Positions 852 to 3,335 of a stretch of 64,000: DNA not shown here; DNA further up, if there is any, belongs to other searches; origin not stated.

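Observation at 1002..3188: Single-ORF fusion of a WbpB-type 3-dehydrogenase and a WbpE-type aminotransferase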

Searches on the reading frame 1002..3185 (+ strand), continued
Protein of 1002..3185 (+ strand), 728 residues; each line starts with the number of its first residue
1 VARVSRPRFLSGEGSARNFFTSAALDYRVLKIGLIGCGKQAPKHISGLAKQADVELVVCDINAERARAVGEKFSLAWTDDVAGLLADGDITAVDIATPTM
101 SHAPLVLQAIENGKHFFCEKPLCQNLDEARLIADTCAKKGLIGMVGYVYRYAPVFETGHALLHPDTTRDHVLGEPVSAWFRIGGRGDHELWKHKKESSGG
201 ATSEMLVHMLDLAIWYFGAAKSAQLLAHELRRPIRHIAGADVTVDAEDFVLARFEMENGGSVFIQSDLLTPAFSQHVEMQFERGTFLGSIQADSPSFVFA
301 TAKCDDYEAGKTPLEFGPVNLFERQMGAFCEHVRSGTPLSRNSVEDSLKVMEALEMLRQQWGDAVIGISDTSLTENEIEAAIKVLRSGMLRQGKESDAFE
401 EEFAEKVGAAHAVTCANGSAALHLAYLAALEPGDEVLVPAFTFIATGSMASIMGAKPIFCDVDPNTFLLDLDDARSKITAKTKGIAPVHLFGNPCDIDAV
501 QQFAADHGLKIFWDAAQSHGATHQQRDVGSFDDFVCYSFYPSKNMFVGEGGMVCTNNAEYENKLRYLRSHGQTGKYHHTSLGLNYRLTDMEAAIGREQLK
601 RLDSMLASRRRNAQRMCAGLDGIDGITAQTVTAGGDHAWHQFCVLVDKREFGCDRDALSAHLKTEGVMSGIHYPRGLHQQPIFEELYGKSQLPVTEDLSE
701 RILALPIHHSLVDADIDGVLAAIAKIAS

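Call 15: list_cluster_members(proteins=[P0001, P0018, P0060])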
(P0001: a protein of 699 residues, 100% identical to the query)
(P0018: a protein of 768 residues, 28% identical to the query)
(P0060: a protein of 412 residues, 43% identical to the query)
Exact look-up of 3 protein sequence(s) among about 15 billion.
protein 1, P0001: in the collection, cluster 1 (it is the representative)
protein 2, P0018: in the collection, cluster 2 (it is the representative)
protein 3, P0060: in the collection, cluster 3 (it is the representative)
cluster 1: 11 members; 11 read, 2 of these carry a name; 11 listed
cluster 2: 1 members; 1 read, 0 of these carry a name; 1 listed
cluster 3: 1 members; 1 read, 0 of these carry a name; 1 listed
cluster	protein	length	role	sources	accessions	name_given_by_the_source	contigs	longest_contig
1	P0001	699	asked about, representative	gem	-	-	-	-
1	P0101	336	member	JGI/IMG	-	myo-inositol 2-dehydrogenase / D-chiro-inositol 1-dehydrogenase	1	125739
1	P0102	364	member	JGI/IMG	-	perosamine synthetase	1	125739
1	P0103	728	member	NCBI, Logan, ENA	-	-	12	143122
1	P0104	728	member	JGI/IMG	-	-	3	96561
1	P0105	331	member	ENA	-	-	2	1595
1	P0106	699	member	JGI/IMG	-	-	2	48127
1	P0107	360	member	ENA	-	-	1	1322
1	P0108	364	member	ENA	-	-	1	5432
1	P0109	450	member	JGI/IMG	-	-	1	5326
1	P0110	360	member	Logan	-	-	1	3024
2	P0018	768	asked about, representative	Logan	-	-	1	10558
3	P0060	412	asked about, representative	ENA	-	-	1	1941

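Call 18: find_encoding_contigs(protein=P0101, flank=10000, max_places=6)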
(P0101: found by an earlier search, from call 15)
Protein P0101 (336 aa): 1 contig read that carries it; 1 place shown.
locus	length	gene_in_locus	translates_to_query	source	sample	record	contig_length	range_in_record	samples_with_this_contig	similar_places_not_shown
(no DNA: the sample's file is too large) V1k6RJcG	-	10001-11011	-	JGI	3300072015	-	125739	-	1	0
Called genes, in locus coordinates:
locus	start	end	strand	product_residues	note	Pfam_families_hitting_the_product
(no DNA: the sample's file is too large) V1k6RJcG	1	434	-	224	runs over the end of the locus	PF01061:ABC2_membrane (weak), PF03379:CcmB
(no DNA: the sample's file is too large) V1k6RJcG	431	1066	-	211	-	PF00005:ABC_tran, PF13304:AAA_21 (faint)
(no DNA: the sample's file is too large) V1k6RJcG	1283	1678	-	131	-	-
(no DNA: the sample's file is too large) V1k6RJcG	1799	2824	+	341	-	PF01073:3Beta_HSD, PF01370:Epimerase, PF02719:Polysacc_synt_2, PF04321:RmlD_sub_bind, PF07993:NAD_binding_4 (faint), PF16363:GDP_Man_Dehyd, PF13460:NAD_binding_10 (faint)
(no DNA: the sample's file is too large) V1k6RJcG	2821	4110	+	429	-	PF03721:UDPG_MGDP_dh_N, PF00984:UDPG_MGDP_dh, PF03720:UDPG_MGDP_dh_C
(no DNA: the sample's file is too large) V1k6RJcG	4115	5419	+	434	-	PF03721:UDPG_MGDP_dh_N, PF00984:UDPG_MGDP_dh, PF03720:UDPG_MGDP_dh_C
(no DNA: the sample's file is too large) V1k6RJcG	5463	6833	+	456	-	PF03062:MBOAT, PF13813:MBOAT_2 (weak)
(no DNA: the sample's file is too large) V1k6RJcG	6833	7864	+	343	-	-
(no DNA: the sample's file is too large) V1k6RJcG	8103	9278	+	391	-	PF13477:Glyco_trans_4_2 (weak), PF13439:Glyco_transf_4, PF13579:Glyco_trans_4_4, PF00534:Glycos_transf_1, PF13692:Glyco_trans_1_4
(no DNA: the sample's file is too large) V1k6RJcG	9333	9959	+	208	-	PF25084:LbH_EIF2B (weak), PF25087:GMPPB_C (faint), PF00132:Hexapep, PF25084:LbH_EIF2B (weak), PF00132:Hexapep, PF14602:Hexapep_2 (weak)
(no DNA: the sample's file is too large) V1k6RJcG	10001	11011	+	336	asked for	PF01408:GFO_IDH_MocA, PF02894:GFO_IDH_MocA_C (weak), PF22725:GFO_IDH_MocA_C3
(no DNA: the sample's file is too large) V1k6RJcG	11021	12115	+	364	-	PF00155:Aminotran_1_2, PF01041:DegT_DnrJ_EryC1, PF01212:Beta_elim_lyase, PF01053:Cys_Met_Meta_PP (faint)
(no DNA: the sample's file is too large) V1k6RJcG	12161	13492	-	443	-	PF13579:Glyco_trans_4_4 (faint), PF13439:Glyco_transf_4 (weak), PF00534:Glycos_transf_1, PF13692:Glyco_trans_1_4, PF13524:Glyco_trans_1_2 (weak)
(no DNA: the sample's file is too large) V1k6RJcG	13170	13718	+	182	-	-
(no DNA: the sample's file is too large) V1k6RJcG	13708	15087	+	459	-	-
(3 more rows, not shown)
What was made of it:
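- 2082..2084 (+): TGG (Trp) codon, the polymorphic site. Other strains and sister species have the stop codon TGA here (base 2084 G versus A). Gene calls of 336 aa plus 364 aa with a 9-nt gap on a 125.7-kb JGI contig (call 18).
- A 125.7-kb JGI contig calls two genes with a 9-nt gap (call 18).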

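Call 19: find_encoding_contigs(protein=P0103, flank=10000, max_places=10)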
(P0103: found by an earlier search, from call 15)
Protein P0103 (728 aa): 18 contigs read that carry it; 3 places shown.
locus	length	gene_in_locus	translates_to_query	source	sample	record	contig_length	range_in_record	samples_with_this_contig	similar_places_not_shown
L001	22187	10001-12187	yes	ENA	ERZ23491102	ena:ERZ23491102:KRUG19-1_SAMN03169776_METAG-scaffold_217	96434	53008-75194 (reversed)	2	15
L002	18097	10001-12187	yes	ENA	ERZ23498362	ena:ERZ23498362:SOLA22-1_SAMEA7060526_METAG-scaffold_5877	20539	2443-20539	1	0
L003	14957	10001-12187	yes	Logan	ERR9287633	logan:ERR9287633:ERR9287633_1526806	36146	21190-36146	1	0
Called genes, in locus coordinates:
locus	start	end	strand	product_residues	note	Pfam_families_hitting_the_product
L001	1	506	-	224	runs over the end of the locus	PF01061:ABC2_membrane (weak), PF03379:CcmB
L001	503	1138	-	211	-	PF00005:ABC_tran, PF13304:AAA_21 (faint)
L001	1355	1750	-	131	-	-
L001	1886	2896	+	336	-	PF01073:3Beta_HSD, PF01370:Epimerase, PF02719:Polysacc_synt_2, PF04321:RmlD_sub_bind, PF07993:NAD_binding_4 (faint), PF13460:NAD_binding_10 (faint), PF16363:GDP_Man_Dehyd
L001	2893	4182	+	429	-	PF03721:UDPG_MGDP_dh_N, PF00984:UDPG_MGDP_dh, PF03720:UDPG_MGDP_dh_C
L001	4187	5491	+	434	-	PF03721:UDPG_MGDP_dh_N, PF00984:UDPG_MGDP_dh, PF03720:UDPG_MGDP_dh_C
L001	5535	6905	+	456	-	PF03062:MBOAT, PF13813:MBOAT_2 (weak)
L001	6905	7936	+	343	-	-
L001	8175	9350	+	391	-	PF13477:Glyco_trans_4_2 (weak), PF13439:Glyco_transf_4, PF13579:Glyco_trans_4_4, PF00534:Glycos_transf_1, PF13692:Glyco_trans_1_4, PF13524:Glyco_trans_1_2 (faint)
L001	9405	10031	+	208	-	PF25087:GMPPB_C (faint), PF00132:Hexapep, PF25084:LbH_EIF2B (weak), PF00132:Hexapep, PF25084:LbH_EIF2B (weak), PF00132:Hexapep, PF14602:Hexapep_2 (weak)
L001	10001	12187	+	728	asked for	PF01408:GFO_IDH_MocA, PF02894:GFO_IDH_MocA_C (weak), PF22725:GFO_IDH_MocA_C3, PF00155:Aminotran_1_2, PF01041:DegT_DnrJ_EryC1, PF01212:Beta_elim_lyase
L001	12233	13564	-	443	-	PF13579:Glyco_trans_4_4 (faint), PF13439:Glyco_transf_4 (weak), PF00534:Glycos_transf_1, PF13692:Glyco_trans_1_4, PF13524:Glyco_trans_1_2 (weak)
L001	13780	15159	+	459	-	PF13524:Glyco_trans_1_2 (weak)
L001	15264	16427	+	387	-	PF02350:Epimerase_2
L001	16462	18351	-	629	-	-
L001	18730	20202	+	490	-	PF13579:Glyco_trans_4_4 (faint), PF13439:Glyco_transf_4 (faint), PF00534:Glycos_transf_1 (weak), PF13692:Glyco_trans_1_4 (faint)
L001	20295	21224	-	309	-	-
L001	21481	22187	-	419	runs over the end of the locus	-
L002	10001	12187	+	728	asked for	PF01408:GFO_IDH_MocA, PF02894:GFO_IDH_MocA_C (weak), PF22725:GFO_IDH_MocA_C3, PF00155:Aminotran_1_2, PF01041:DegT_DnrJ_EryC1, PF01212:Beta_elim_lyase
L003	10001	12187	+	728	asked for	PF01408:GFO_IDH_MocA, PF02894:GFO_IDH_MocA_C (weak), PF22725:GFO_IDH_MocA_C3, PF00155:Aminotran_1_2, PF01041:DegT_DnrJ_EryC1, PF01212:Beta_elim_lyase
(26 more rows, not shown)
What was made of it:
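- The fused allele is seen in at least 18 contigs from ENA, Logan and NCBI assemblies of different samples (call 19). The fused allele is the commoner one among assembled contigs, at least 18 against about 6 (calls 15, 19).
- Tried and rejected: The 728-aa form P0103 did (call 19).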

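Call 20: find_encoding_contigs(protein=P0108, flank=3000, max_places=6)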
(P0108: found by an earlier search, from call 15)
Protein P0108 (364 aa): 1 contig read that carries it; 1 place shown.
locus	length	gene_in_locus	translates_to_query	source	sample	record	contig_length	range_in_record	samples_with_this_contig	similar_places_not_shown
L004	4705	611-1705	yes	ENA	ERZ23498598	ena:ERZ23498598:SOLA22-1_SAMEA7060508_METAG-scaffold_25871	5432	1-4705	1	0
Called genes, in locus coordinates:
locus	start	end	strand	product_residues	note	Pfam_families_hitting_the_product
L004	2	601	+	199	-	?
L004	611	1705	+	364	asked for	PF00155:Aminotran_1_2, PF01041:DegT_DnrJ_EryC1, PF01212:Beta_elim_lyase, PF01053:Cys_Met_Meta_PP (faint)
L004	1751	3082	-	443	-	PF13579:Glyco_trans_4_4 (faint), PF13439:Glyco_transf_4 (weak), PF00534:Glycos_transf_1, PF13692:Glyco_trans_1_4, PF13524:Glyco_trans_1_2 (weak)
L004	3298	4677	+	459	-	-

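Call 21: find_encoding_contigs(protein=P0110, flank=3000, max_places=6)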
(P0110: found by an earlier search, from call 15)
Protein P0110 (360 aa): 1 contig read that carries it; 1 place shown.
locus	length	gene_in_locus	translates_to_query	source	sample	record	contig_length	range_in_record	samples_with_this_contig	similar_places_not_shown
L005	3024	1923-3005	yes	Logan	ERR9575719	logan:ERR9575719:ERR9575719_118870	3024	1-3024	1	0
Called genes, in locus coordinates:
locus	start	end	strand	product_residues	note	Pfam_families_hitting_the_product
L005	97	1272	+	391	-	PF13477:Glyco_trans_4_2 (weak), PF13439:Glyco_transf_4, PF13579:Glyco_trans_4_4, PF00534:Glycos_transf_1, PF13692:Glyco_trans_1_4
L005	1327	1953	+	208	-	PF25084:LbH_EIF2B (weak), PF25087:GMPPB_C (faint), PF00132:Hexapep, PF25084:LbH_EIF2B (weak), PF00132:Hexapep, PF14602:Hexapep_2 (weak)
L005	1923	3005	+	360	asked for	PF01408:GFO_IDH_MocA, PF22725:GFO_IDH_MocA_C3, PF02894:GFO_IDH_MocA_C (weak)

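Call 22: find_encoding_contigs(protein=P0105, flank=3000, max_places=6)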
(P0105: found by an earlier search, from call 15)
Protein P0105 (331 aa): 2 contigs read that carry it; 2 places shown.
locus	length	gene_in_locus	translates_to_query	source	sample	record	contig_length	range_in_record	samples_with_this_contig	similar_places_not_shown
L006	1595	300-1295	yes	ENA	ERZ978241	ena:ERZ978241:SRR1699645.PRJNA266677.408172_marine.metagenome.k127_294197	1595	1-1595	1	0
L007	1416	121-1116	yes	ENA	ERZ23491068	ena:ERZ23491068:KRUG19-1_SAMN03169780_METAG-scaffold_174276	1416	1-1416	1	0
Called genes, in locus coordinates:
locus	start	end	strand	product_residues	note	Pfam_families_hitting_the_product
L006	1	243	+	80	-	?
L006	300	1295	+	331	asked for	PF01408:GFO_IDH_MocA, PF02894:GFO_IDH_MocA_C (weak), PF22725:GFO_IDH_MocA_C3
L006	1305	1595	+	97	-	?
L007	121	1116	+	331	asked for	PF01408:GFO_IDH_MocA, PF02894:GFO_IDH_MocA_C (weak), PF22725:GFO_IDH_MocA_C3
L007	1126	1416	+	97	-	?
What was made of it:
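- Both alleles occur in the same sampling series, KRUG19 and SOLA22 (calls 19, 20, 22), as expected for fluctuating selection on surface glycans.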

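Call 24: search_protein_representatives(protein=window:1089-3185:+)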
Query: 699 residues. Proteins with E-value up to 0.001 (for the whole library): 109206; up to 1e-10: 44817; up to 1e-30: 11390. The best 150 are listed.
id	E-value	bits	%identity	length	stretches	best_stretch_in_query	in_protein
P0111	3.0e-115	402.5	52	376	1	344-696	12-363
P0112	4.2e-114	398.7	59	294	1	408-698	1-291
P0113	3.0e-113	395.9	52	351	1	355-694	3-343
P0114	1.9e-111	390.0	38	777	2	335-695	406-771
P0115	3.6e-110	385.7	49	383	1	345-694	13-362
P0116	3.9e-105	369.1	47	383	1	344-699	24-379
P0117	1.5e-100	353.9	48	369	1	337-696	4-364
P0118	5.7e-100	352.0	65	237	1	400-632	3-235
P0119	2.1e-99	350.2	48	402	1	338-698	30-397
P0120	2.4e-99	350.0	48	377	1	335-694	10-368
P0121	8.8e-98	344.8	50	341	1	3-331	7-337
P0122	1.6e-94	334.0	44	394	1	344-697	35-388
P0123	3.0e-94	333.1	31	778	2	346-694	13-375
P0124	1.8e-90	320.6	42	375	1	339-697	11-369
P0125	1.6e-89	317.5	42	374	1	337-692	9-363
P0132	6.8e-84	298.9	34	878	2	375-656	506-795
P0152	5.2e-79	282.7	35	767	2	343-666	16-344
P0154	2.1e-78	280.7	36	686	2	343-693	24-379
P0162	1.3e-75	271.5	31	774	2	328-696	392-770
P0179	2.2e-73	264.2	35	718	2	348-678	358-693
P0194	9.6e-72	258.7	38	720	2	346-695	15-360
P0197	5.0e-71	256.4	34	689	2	291-692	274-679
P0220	5.4e-69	249.6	38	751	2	342-682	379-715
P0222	8.4e-69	249.0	34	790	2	342-665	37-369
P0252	2.6e-67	244.1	36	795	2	339-693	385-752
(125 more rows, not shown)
